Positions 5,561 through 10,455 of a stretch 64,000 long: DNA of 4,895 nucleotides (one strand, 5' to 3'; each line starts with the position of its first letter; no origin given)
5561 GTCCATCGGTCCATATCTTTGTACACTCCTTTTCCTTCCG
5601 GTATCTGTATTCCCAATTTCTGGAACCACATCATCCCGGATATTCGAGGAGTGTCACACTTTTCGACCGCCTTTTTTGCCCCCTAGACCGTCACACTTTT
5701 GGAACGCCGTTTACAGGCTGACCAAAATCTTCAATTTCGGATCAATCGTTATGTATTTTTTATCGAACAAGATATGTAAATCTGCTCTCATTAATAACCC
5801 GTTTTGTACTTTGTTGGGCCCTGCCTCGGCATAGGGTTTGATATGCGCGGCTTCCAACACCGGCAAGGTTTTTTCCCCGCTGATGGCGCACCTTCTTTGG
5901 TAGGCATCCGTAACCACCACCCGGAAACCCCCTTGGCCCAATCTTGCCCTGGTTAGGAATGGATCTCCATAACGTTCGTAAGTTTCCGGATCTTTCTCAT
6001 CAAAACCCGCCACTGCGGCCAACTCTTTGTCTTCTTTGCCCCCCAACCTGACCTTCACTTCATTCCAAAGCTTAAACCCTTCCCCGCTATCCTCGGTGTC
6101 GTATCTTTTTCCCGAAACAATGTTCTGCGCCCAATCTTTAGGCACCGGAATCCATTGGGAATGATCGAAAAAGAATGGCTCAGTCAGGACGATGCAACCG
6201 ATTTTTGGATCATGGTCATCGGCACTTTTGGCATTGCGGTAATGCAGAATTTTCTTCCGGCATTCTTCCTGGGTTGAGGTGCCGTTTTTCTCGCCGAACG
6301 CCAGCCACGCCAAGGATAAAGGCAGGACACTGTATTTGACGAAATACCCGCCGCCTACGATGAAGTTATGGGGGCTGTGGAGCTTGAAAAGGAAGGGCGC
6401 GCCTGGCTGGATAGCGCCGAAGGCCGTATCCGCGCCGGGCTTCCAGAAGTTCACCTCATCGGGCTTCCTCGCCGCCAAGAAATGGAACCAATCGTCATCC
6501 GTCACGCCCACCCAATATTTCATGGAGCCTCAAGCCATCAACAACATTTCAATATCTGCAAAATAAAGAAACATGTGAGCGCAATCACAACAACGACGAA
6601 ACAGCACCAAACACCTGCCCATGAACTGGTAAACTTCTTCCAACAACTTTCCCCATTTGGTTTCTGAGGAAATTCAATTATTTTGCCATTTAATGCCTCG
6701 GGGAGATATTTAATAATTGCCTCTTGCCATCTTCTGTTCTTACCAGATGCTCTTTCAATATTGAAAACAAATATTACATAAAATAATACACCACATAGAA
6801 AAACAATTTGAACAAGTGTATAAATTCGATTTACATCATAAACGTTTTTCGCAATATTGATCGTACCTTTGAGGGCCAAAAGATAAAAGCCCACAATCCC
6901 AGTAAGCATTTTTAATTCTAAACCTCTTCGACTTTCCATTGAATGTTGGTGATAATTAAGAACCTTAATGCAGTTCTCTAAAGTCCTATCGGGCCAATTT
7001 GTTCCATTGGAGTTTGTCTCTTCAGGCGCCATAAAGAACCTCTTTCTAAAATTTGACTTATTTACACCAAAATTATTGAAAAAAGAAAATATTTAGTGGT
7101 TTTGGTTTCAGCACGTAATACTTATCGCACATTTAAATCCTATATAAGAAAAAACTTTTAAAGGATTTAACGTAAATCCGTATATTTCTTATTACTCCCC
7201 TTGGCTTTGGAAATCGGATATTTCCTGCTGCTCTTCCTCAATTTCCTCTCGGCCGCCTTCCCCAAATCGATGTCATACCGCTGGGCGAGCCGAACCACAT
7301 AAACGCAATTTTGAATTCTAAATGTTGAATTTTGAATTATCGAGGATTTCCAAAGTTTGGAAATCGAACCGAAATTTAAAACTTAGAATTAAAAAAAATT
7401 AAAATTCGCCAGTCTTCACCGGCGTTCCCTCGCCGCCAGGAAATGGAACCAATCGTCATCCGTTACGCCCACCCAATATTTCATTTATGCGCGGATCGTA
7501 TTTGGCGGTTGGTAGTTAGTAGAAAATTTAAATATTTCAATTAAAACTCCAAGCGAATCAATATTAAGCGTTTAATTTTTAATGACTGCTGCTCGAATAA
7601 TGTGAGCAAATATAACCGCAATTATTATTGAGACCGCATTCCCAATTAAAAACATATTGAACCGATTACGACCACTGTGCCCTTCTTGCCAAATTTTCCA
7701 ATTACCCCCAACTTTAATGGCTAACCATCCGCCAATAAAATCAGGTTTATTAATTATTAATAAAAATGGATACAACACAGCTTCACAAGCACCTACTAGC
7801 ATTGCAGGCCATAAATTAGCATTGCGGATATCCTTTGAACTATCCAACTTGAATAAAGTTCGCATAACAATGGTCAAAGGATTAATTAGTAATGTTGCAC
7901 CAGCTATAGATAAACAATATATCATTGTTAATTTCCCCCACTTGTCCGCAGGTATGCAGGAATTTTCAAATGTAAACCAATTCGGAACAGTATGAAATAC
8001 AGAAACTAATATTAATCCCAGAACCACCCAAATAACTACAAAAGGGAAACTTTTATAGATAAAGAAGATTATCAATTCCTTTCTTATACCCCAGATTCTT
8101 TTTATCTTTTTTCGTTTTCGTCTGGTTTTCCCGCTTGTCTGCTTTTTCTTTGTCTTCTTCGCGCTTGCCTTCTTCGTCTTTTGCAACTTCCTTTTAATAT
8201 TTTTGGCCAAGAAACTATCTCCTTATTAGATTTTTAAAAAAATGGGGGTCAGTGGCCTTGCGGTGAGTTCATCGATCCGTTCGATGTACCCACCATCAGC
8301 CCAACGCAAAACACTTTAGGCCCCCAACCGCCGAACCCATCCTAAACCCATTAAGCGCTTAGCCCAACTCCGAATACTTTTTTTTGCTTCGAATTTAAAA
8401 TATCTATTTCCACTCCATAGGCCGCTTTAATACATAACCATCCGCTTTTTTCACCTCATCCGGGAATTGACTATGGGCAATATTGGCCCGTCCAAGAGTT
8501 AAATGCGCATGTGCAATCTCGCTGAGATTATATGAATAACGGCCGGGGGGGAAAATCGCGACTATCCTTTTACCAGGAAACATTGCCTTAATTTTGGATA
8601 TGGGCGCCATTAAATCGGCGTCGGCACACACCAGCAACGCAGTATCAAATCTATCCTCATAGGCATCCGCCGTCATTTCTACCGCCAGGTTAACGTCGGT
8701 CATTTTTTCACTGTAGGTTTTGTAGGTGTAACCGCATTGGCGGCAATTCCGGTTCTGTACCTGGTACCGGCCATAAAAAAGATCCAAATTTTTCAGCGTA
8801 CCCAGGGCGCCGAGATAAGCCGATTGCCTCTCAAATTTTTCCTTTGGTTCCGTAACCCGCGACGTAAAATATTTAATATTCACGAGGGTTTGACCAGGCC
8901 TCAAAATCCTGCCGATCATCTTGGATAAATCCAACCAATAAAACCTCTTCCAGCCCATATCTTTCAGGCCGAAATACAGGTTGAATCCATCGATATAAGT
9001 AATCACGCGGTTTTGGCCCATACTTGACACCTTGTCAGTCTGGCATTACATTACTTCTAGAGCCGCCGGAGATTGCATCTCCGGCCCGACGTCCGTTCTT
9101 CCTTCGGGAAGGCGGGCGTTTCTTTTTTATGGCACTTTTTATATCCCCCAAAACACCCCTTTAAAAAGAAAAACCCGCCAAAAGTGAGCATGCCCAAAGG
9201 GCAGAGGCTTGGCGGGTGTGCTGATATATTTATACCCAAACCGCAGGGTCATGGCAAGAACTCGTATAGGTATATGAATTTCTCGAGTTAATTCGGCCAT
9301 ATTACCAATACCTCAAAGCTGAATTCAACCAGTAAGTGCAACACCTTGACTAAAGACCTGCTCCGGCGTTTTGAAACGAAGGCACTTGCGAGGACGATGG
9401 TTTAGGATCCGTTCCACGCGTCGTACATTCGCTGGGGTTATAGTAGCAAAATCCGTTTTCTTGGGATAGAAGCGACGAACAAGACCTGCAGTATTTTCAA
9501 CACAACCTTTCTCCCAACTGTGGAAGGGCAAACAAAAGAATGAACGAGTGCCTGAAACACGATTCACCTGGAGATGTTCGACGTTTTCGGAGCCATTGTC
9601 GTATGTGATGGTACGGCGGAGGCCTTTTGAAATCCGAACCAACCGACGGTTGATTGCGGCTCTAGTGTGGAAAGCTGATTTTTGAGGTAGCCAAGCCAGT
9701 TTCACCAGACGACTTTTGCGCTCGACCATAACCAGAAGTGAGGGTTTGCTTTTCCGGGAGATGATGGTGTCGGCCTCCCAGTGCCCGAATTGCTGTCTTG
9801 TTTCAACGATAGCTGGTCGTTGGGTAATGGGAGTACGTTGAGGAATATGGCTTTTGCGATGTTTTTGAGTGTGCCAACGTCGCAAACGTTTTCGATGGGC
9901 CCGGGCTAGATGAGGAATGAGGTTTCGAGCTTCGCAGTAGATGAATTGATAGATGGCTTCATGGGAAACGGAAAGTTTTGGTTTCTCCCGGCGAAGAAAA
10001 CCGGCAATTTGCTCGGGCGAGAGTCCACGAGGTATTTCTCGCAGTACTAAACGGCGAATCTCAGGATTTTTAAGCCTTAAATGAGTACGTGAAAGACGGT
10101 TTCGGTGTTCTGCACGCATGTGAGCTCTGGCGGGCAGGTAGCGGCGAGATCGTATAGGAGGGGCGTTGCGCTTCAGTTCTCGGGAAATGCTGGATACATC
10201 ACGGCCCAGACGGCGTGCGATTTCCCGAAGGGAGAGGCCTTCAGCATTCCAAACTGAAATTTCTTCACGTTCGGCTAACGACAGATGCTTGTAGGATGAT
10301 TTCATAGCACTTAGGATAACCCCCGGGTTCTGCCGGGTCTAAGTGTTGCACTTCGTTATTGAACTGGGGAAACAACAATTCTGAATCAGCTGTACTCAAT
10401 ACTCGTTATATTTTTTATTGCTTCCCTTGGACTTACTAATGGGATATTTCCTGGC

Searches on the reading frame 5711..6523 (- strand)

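Call 44: search_protein_families(library=pfam, proteins=[window:5711-6523:-], max_evalue=0.01)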
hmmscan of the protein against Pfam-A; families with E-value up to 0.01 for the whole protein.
window:5711-6523:- (270 aa): 1 family
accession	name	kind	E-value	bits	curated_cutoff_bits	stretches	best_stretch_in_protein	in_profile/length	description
PF13391.12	HNH_2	-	1.1e-13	51.3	21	1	212-261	1-66/66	HNH endonuclease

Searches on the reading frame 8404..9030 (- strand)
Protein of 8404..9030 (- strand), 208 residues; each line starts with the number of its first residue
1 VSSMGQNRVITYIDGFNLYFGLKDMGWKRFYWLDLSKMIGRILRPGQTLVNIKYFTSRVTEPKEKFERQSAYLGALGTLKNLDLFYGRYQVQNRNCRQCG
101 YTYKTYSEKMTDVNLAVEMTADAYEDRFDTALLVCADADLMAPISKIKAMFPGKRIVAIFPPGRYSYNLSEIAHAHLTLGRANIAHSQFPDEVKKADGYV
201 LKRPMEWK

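Call 44: search_protein_families(library=pfam, proteins=[window:8404-9030:-], max_evalue=0.01)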
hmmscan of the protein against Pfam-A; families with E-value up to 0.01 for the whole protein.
window:8404-9030:- (208 aa): 1 family
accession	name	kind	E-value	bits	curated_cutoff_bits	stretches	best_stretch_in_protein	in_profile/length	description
PF01936.24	NYN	-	1.5e-10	42.2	24.2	1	8-160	1-124/145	NYN domain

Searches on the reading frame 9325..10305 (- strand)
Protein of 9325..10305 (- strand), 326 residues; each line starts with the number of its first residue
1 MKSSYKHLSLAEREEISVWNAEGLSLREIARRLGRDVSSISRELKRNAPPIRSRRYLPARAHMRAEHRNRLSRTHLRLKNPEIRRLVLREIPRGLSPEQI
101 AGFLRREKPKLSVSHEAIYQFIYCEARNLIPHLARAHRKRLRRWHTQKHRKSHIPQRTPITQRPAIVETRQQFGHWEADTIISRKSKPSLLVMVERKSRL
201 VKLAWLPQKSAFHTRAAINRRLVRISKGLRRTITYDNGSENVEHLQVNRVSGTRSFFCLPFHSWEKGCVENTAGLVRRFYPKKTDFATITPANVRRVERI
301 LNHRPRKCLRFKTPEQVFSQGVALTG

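Call 9: search_protein_families(library=pfam, proteins=[window:9325-10305:-])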
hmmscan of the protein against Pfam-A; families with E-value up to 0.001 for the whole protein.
window:9325-10305:- (326 aa): 5 families
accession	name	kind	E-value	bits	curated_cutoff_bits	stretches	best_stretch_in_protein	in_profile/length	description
PF13936.12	HTH_38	-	1.5e-19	69.9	27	1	4-47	1-44/44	Helix-turn-helix domain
PF00665.32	rve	-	1.4e-05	25.7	32.6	1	171-252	3-91/102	Integrase core domain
PF13384.12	HTH_23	-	2.3e-05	24.5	24.6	1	9-46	3-40/50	Homeodomain-like domain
PF25212.1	HVO_A0114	-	0.00086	19.5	27.6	0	21-45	34-58/84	HVO_A0114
PF13560.12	HTH_31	-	0.00093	19.9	27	0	21-45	12-36/64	Helix-turn-helix domain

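Call 22: find_encoding_contigs(protein=window:9325-10305:-, flank=10000, max_places=10)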
Protein window:9325-10305:- (326 aa): 2 contigs read that carry it; 1 place shown.
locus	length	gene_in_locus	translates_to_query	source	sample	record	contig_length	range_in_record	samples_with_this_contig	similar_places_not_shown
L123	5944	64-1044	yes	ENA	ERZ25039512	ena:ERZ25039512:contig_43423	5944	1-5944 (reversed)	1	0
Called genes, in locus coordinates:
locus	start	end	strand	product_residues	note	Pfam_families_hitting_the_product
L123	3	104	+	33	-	?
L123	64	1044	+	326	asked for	PF13384:HTH_23 (faint), PF13936:HTH_38, PF00665:rve (weak)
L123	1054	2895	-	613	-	-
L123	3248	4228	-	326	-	PF13936:HTH_38, PF00665:rve (weak)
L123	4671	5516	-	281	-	PF13276:HTH_21, PF00665:rve, PF13683:rve_3, PF13333:rve_2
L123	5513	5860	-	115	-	PF01527:HTH_Tnp_1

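Call 71: search_protein_families(library=pfam, proteins=[L211:9980-11431:-, L218:8387-9397:-], max_evalue=0.001)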
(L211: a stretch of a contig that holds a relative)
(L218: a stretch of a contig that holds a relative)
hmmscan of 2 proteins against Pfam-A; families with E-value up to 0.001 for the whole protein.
L211:9980-11431:- (483 aa): 3 families
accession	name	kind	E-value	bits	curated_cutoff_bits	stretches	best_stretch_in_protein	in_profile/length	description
PF01977.22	UbiD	-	2.8e-88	294.9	23.3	1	121-317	5-206/206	3-octaprenyl-4-hydroxybenzoate carboxy-lyase Rift-related domain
PF20696.2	UbiD_C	-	1e-43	148.8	24.2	1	323-444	2-126/127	3-octaprenyl-4-hydroxybenzoate carboxy-lyase C-terminal domain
PF20695.2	UbiD_N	-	6.3e-24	84.3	24.3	1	10-84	1-71/78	3-octaprenyl-4-hydroxybenzoate carboxy-lyase N-terminal domain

L218:8387-9397:- (336 aa): 3 families
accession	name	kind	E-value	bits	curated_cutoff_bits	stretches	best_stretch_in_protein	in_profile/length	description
PF13407.12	Peripla_BP_4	-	4.2e-63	213.7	35.1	1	30-287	1-257/258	Periplasmic binding protein domain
PF00532.27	Peripla_BP_1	-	2.4e-11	44.1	22.2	1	52-241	26-211/281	Periplasmic binding proteins and sugar binding domain of LacI family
PF13377.12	Peripla_BP_3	-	0.00075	20.1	26.5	0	188-294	57-155/167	Periplasmic binding protein-like domain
